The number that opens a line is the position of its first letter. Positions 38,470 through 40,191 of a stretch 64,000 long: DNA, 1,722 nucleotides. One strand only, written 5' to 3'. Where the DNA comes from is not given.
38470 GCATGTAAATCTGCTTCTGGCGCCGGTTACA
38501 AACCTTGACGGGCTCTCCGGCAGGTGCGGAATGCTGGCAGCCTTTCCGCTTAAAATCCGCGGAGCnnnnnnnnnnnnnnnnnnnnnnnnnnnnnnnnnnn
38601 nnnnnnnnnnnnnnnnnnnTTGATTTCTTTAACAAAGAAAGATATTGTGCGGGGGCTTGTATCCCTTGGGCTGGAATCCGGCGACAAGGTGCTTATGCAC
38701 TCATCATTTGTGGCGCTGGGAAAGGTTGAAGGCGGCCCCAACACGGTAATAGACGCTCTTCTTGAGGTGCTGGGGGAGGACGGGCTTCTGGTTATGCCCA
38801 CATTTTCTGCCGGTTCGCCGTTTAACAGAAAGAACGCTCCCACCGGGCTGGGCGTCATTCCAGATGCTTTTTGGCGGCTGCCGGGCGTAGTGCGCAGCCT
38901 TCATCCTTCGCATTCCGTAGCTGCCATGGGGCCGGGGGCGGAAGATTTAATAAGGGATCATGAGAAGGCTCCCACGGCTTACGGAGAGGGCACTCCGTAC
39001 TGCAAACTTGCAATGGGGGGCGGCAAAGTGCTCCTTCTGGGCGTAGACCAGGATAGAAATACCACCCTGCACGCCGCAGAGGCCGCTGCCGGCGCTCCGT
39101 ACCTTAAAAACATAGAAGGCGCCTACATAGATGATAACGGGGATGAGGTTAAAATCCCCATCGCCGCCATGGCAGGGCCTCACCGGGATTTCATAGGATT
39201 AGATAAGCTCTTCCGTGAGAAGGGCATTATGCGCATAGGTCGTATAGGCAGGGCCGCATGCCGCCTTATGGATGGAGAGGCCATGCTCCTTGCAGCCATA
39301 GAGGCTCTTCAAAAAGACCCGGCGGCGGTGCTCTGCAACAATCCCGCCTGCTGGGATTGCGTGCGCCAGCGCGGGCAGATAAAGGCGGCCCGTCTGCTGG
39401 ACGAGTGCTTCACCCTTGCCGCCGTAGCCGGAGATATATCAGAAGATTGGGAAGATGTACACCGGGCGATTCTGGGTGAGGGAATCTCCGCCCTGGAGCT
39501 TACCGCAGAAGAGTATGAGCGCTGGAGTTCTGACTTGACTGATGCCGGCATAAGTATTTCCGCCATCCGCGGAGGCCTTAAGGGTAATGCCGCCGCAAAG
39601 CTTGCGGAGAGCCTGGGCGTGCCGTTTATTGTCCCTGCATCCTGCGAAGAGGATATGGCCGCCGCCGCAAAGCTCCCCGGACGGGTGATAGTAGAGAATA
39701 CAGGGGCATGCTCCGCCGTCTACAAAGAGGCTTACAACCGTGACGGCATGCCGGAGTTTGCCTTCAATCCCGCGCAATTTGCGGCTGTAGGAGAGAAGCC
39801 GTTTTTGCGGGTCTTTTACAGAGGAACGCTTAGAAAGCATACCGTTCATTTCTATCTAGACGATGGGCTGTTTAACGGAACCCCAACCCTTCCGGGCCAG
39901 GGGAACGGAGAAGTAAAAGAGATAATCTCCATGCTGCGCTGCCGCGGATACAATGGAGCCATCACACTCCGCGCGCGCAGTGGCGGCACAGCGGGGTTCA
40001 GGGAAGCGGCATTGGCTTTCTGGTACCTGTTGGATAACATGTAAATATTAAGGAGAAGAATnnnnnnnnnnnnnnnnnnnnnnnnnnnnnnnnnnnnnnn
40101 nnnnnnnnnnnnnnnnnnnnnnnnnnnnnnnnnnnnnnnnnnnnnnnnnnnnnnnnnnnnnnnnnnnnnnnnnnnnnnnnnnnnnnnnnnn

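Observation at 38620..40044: Unusual fusion of an AAC(3)-type N-acetyltransferase with a xylose-isomerase-like TIM-barrel domain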

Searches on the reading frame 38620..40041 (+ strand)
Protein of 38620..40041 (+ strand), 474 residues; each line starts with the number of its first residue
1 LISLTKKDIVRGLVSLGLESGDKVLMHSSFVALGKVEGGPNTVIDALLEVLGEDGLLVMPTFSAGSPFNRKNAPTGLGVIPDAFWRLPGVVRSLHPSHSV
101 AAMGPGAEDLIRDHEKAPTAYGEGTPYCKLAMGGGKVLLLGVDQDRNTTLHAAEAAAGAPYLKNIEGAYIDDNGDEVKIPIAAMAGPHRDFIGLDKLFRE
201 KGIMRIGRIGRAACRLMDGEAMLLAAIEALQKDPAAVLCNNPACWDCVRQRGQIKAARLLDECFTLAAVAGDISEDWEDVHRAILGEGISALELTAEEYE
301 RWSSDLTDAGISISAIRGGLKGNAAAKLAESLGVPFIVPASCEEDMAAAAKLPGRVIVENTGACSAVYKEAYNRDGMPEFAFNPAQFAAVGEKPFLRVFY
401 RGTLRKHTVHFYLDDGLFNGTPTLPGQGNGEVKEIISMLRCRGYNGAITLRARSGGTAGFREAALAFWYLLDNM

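Call 4: search_protein_families(library=pfam, proteins=[window:38620-40041:+], max_evalue=0.1)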
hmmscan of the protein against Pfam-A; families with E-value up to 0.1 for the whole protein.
window:38620-40041:+ (474 aa): 2 families
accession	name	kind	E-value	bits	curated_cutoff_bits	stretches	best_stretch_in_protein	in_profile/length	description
PF02522.19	Antibiotic_NAT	-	2.4e-53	181.5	25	1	25-230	1-231/232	Aminoglycoside 3-N-acetyltransferase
PF20469.4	OLD-like_TOPRIM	-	0.03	15.3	23.2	1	282-338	5-62/67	Overcoming lysogenization defect protein-like, TOPRIM domain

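Call 5: search_protein_families(library=ncbifam, proteins=[window:38620-40041:+], max_evalue=0.1)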
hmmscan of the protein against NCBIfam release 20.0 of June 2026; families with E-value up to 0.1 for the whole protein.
window:38620-40041:+ (474 aa): 5 families
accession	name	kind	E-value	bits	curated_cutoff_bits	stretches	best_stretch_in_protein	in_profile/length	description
NF033081.0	AAC_3_IV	equivalog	4.5e-45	154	420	1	8-253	3-250/252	AAC(3)-IV family aminoglycoside N-acetyltransferase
NF033082.0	AAC_3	equivalog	2.4e-37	128.7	270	2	72-231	91-259/262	aminoglycoside 3-N-acetyltransferase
NF033180.1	AAC_3_VIII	exception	9.8e-28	97.2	560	2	73-163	106-195/286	aminoglycoside N-acetyltransferase AAC(3)-VIII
NF033080.0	AAC_3_II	subfamily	1.4e-25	90.2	480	2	70-161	88-180/268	AAC(3)-II family aminoglycoside N-acetyltransferase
NF033612.0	AAC_3_VIa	exception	2e-20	73.2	675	2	72-157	110-194/298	aminoglycoside N-acetyltransferase AAC(3)-VIa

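Call 6: search_solved_structures(query=window:38620-40041:+, max_evalue=10, show_alignments=1)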
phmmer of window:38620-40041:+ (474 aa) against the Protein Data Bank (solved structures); distinct sequences matched with E-value up to 10: 29.
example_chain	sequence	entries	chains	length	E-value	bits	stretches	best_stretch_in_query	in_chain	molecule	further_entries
6mn3_A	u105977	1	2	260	1.1e-34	123.2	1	6-251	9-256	Aminoglycoside N(3)-acetyltransferase, AAC(3)-IVa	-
6mn4_A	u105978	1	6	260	2.8e-33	118.5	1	6-251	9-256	Aminoglycoside N(3)-acetyltransferase, AAC(3)-IVa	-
6mn5_A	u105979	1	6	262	2.8e-33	118.5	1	6-251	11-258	Aminoglycoside N(3)-acetyltransferase, AAC(3)-IVa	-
3e4f_A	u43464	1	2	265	1.9e-29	105.9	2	74-219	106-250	Aminoglycoside N3-acetyltransferase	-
3ijw_A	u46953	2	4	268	2e-29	105.8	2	74-219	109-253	Aminoglycoside N3-acetyltransferase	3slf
3n0s_A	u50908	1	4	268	4.8e-28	101.3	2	74-219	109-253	Aminoglycoside N3-acetyltransferase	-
3kzl_A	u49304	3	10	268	4.9e-28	101.2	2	74-219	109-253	Aminoglycoside N3-acetyltransferase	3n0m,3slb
7lap_A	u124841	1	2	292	2.2e-25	92.5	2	73-162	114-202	Aminoglycoside N(3)-acetyltransferase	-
2nyg_A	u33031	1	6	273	3.6e-23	85.2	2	68-218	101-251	YokD protein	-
3sma_A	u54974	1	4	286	2.4e-21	79.2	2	67-216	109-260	FrbF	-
6mb4_A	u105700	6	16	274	9e-21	77.3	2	67-231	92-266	Aac(3)-IIIb protein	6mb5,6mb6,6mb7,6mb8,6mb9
6np1_A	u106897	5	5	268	3e-20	75.6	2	68-158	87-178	Aminoglycoside N(3)-acetyltransferase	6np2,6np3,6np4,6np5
6nti_A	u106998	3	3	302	4.9e-20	74.9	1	5-159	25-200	Aminoglycoside N(3)-acetyltransferase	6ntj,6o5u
6bbr_A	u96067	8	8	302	1.2e-19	73.5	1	5-159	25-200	AAC 3-VI protein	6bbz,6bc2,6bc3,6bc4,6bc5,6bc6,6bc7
7lao_A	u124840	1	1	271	3.5e-17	65.4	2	75-164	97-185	Aminoglycoside N(3)-acetyltransferase III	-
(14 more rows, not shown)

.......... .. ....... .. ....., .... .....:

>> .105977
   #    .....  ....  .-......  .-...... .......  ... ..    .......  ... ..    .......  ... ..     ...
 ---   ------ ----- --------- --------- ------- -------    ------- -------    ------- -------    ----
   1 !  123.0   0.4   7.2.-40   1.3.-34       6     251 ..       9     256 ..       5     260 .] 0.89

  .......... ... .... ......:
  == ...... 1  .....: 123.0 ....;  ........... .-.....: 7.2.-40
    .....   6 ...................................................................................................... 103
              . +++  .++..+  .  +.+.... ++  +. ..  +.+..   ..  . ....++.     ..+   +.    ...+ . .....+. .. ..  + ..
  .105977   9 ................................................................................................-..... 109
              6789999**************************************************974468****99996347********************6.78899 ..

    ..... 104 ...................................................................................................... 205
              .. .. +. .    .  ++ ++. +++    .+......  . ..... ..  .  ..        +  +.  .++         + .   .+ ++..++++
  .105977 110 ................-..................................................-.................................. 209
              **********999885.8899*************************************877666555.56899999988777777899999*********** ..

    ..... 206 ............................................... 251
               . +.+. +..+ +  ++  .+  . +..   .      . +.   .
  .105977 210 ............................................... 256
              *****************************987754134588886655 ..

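Call 8: find_homologous_proteins(query=window:38620-40041:+, max_evalue=0.001)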
Query window:38620-40041:+ (474 aa): 661 proteins with E <= 0.001 among 8000 candidates; the best 120 are listed.
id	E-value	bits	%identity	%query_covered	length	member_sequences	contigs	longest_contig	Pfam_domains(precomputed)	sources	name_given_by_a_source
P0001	0.0e+0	1045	97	100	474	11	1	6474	PF02522.20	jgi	jgi:aminoglycoside 3-N-acetyltransferase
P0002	3.0e-196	671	63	100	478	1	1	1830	PF02522.20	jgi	-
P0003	8.3e-192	656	64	100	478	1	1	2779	PF02522.20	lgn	-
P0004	2.3e-190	651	63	99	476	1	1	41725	PF02522.20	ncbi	ncbi:MAG: AAC(3) family N-acetyltransferase [Armatimonadota bacterium]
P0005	2.6e-190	651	62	99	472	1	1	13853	PF02522.20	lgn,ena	-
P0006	3.3e-190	651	63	100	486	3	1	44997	PF02522.20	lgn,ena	-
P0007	7.2e-188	643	62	100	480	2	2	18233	PF02522.20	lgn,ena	-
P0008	3.9e-187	641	64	100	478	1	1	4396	PF02522.20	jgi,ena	-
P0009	6.5e-187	640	62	100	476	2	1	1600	PF02522.20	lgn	-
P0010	2.7e-186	638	60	100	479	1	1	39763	PF02522.20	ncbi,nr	ncbi:MAG: AAC(3) family N-acetyltransferase [Armatimonadetes bacterium]|nr:AAC(3) family N-acetyltra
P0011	1.2e-184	633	61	99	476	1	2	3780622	PF02522.20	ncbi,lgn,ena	-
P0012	1.6e-184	632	62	100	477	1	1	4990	PF02522.20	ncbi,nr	ncbi:MAG: AAC(3) family N-acetyltransferase [Armatimonadetes bacterium]|nr:AAC(3) family N-acetyltra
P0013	2.3e-184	632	62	100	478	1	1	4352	PF02522.20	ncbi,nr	ncbi:MAG: AAC(3) family N-acetyltransferase [bacterium]|nr:AAC(3) family N-acetyltransferase [bacter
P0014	2.9e-184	631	62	99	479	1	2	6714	PF02522.20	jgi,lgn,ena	-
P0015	1.1e-183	629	62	99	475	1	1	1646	PF02522.20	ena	-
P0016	1.0e-182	626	62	99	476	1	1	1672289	PF02522.20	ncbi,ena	-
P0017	2.5e-182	625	62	100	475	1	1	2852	PF02522.20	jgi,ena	jgi:aminoglycoside 3-N-acetyltransferase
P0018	8.0e-182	623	60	99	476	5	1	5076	PF02522.20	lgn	-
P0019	9.8e-182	623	61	99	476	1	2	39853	PF02522.20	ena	-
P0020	1.0e-181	623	61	100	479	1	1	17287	PF02522.20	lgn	-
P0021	3.1e-181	621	60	100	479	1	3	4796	PF02522.20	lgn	-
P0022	7.0e-181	620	61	100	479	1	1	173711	PF02522.20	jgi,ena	-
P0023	7.4e-181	620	62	100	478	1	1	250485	PF02522.20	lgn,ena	-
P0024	9.9e-181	620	60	100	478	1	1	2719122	PF02522.20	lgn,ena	-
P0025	1.5e-180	619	60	100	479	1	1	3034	PF02522.20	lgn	-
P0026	2.5e-180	618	62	99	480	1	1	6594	PF02522.20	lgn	-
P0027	3.1e-180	618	62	100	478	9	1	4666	PF02522.20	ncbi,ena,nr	ncbi:MAG: AAC(3) family N-acetyltransferase [bacterium]|nr:AAC(3) family N-acetyltransferase [bacter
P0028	1.2e-179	616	61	99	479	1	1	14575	PF02522.20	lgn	-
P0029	1.2e-179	616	59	99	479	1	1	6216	PF02522.20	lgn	-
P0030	3.4e-179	615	60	100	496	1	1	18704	PF02522.20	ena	-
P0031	4.5e-179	614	60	100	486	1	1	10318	PF02522.20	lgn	-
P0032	8.2e-179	613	59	100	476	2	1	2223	PF02522.20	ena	-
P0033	1.6e-178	612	60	100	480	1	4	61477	PF02522.20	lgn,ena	-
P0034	1.0e-176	606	59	100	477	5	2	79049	PF02522.20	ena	-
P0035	1.9e-176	606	64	95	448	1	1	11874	PF02522.20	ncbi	ncbi:MAG: AAC(3) family N-acetyltransferase [Armatimonadota bacterium]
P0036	3.5e-176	605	57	100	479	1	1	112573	PF02522.20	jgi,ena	jgi:aminoglycoside 3-N-acetyltransferase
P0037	4.1e-176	604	60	100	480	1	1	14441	PF02522.20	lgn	-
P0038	6.8e-176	604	60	100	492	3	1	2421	PF02522.20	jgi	-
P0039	9.3e-176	603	59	100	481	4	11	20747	PF02522.20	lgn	-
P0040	1.3e-175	603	59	99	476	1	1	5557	PF02522.20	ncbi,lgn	-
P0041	3.2e-175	601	57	100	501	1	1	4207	PF02522.20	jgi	jgi:aminoglycoside 3-N-acetyltransferase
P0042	1.7e-173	596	59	100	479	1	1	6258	PF02522.20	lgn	-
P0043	5.1e-173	594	59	100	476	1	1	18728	PF02522.20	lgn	-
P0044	8.1e-173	594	62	95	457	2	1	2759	PF02522.20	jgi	jgi:aminoglycoside 3-N-acetyltransferase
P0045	1.5e-172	593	59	99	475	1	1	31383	PF02522.20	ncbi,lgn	-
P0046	1.7e-172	592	59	99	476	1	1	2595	PF02522.20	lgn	-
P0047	6.6e-172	591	57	99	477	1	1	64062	PF02522.20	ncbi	ncbi:MAG: AAC(3) family N-acetyltransferase [Armatimonadota bacterium]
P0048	2.4e-171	589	59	99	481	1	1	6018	PF02522.20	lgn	-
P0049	3.4e-171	588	58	99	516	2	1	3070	PF02522.20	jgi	-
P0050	2.3e-170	585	58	99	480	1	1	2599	PF02522.20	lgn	-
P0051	4.5e-170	585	56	99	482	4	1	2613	PF02522.20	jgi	jgi:aminoglycoside 3-N-acetyltransferase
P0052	4.8e-170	584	59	100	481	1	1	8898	PF02522.20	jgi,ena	-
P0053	1.4e-169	583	57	99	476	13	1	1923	PF02522.20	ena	-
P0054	1.9e-169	582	57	99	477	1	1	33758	PF02522.20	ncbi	-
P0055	2.0e-169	582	57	100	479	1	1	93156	PF02522.20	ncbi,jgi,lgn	ncbi:MAG TPA: AAC(3) family N-acetyltransferase [Armatimonadota bacterium]|jgi:aminoglycoside 3-N-ac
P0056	9.3e-169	580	58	99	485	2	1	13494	PF02522.20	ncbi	-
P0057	2.5e-167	575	57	99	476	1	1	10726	PF02522.20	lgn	-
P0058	5.5e-167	574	58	99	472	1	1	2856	PF02522.20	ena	-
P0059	9.4e-167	574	56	100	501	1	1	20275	PF02522.20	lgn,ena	-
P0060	3.8e-165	568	57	100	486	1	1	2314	PF02522.20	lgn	-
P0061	5.1e-165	568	59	95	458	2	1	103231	PF02522.20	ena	-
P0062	1.2e-163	563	55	100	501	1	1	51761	PF02522.20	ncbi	-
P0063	1.1e-162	560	55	100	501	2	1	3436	PF02522.20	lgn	-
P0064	2.2e-162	559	56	99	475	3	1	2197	PF02522.20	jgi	-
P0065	7.9e-161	554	56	99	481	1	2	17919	PF02522.20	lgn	-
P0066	3.3e-159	549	58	93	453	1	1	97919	PF02522.20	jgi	jgi:aminoglycoside 3-N-acetyltransferase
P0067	2.6e-158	546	52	100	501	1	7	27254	PF02522.20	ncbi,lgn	-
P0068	3.7e-158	545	53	100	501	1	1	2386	PF02522.20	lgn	-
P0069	3.1e-152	526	52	100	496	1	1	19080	PF02522.20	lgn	-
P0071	1.1e-132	461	49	99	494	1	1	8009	PF02522.20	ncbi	-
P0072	1.5e-126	441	59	73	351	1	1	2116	PF02522.20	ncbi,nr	ncbi:MAG: AAC(3) family N-acetyltransferase, partial [Armatimonadota bacterium]|nr:AAC(3) family N-a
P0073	2.4e-125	437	47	100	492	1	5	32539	PF02522.20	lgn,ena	-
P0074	5.6e-123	429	46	100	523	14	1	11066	PF01261.31,PF02522.20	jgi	jgi:aminoglycoside 3-N-acetyltransferase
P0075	2.7e-121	424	43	99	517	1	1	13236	PF01261.31,PF02522.20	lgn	-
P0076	8.1e-121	422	44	100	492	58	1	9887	PF01261.31,PF02522.20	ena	-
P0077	2.5e-120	421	46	100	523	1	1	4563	PF01261.31,PF02522.20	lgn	-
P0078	5.1e-120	419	46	100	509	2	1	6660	PF02522.20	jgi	-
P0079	1.0e-119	418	44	99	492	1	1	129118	PF02522.20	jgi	jgi:aminoglycoside 3-N-acetyltransferase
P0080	2.6e-119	417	44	99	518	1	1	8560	PF01261.31,PF02522.20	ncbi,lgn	-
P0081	1.9e-117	411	46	95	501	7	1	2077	PF01261.31,PF02522.20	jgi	jgi:aminoglycoside 3-N-acetyltransferase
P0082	7.1e-117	409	45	100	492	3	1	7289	PF02522.20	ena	-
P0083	9.2e-117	409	45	100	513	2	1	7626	PF01261.31,PF02522.20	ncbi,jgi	-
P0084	6.1e-115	403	57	71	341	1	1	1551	PF02522.20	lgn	-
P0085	9.8e-115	402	44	100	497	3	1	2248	PF02522.20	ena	-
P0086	1.5e-113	398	43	100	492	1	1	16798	PF02522.20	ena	-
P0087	1.6e-113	398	45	99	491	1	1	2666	PF01261.31,PF02522.20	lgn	-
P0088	1.9e-113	398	44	100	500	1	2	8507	PF01261.31,PF02522.20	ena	-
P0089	6.9e-112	393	43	100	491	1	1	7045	PF01261.31,PF02522.20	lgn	-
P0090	9.2e-112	392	44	100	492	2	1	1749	PF02522.20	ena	-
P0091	2.9e-111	391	43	100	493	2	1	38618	PF02522.20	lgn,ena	-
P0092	4.1e-111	390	45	98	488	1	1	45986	PF02522.20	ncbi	-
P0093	4.4e-111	390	43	100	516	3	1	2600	PF02522.20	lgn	-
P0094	2.9e-110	387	44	100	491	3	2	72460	PF02522.20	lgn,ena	-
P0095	3.2e-110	387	44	95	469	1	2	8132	PF02522.20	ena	-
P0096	3.4e-110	387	53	72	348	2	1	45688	PF02522.20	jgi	jgi:hypothetical protein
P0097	9.0e-110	386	44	98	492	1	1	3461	PF02522.20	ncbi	-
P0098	9.1e-110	386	44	99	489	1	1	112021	PF02522.20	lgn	-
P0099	1.8e-109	385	40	100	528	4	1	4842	PF01261.31,PF02522.20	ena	-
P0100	3.2e-109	384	44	100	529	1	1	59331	PF01261.31,PF02522.20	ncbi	-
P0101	4.3e-109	383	43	98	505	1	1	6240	PF02522.20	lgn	-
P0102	5.4e-109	383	44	100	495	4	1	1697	PF02522.20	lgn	-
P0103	6.5e-109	383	43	99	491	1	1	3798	PF02522.20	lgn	-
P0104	9.4e-109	382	43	100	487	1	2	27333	PF02522.20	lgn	-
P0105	1.2e-108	382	43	100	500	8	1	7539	PF01261.31,PF02522.20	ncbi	-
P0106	1.7e-108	382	44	99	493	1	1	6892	PF02522.20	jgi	-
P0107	3.2e-108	381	44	100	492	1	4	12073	PF02522.20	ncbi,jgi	-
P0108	4.0e-108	380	42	100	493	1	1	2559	PF02522.20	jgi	jgi:aminoglycoside 3-N-acetyltransferase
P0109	5.2e-108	380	43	99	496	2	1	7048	PF02522.20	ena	-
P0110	5.6e-108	380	43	100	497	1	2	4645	PF02522.20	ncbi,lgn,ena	-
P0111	5.6e-108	380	42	99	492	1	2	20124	PF02522.20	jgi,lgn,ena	jgi:aminoglycoside 3-N-acetyltransferase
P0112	8.7e-108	379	42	100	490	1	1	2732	PF02522.20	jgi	jgi:aminoglycoside 3-N-acetyltransferase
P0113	1.3e-107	379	43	100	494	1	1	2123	PF02522.20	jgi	-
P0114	1.5e-107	378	43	95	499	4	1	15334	PF02522.20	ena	-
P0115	1.6e-107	378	58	67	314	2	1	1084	PF02522.20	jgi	jgi:hypothetical protein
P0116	1.9e-107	378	43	100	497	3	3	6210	PF01261.31,PF02522.20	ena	-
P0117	2.6e-107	378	44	99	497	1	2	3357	PF01261.31,PF02522.20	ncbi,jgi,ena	-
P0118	3.2e-107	377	43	100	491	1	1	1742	PF02522.20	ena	-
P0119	4.0e-107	377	42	100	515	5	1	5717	PF01261.31,PF02522.20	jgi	jgi:aminoglycoside 3-N-acetyltransferase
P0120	7.2e-107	376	42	99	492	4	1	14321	PF02522.20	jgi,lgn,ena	jgi:aminoglycoside 3-N-acetyltransferase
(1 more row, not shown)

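Call 15: search_solved_structures(query=A1, max_evalue=10)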
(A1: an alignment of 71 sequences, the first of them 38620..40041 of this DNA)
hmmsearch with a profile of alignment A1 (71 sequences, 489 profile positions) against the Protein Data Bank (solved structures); distinct sequences matched with E-value up to 10: 34.
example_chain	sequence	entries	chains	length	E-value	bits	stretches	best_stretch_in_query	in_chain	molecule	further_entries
3e4f_A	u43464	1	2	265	9.3e-52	179.6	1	6-231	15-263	Aminoglycoside N3-acetyltransferase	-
3ijw_A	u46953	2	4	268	9.8e-52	179.6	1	6-231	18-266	Aminoglycoside N3-acetyltransferase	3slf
3n0s_A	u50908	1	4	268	6.8e-50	173.5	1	6-231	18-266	Aminoglycoside N3-acetyltransferase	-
3kzl_A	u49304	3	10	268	8.3e-50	173.2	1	6-231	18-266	Aminoglycoside N3-acetyltransferase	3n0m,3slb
6mn3_A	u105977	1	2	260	1.1e-46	162.9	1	4-253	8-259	Aminoglycoside N(3)-acetyltransferase, AAC(3)-IVa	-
6mn4_A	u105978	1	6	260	7.7e-45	156.8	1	4-253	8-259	Aminoglycoside N(3)-acetyltransferase, AAC(3)-IVa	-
6mn5_A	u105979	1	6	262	7.8e-45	156.8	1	4-253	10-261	Aminoglycoside N(3)-acetyltransferase, AAC(3)-IVa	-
2nyg_A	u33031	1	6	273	6.4e-44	153.8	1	4-227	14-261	YokD protein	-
7lap_A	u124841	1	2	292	1.1e-42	149.7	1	3-230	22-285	Aminoglycoside N(3)-acetyltransferase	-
3sma_A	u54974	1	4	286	2.9e-40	141.7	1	3-162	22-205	FrbF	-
6np1_A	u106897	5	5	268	1.4e-36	129.6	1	4-233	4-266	Aminoglycoside N(3)-acetyltransferase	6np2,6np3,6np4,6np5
6nti_A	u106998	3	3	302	1.5e-36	129.4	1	4-234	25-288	Aminoglycoside N(3)-acetyltransferase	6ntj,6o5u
6bbr_A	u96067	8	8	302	1.2e-35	126.5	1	4-234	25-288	AAC 3-VI protein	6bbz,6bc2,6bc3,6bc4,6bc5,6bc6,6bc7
5ht0_A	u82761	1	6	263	2e-34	122.5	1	4-230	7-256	Aminoglycoside acetyltransferase HMB0005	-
6mb4_A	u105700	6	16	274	1.2e-33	120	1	4-230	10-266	Aac(3)-IIIb protein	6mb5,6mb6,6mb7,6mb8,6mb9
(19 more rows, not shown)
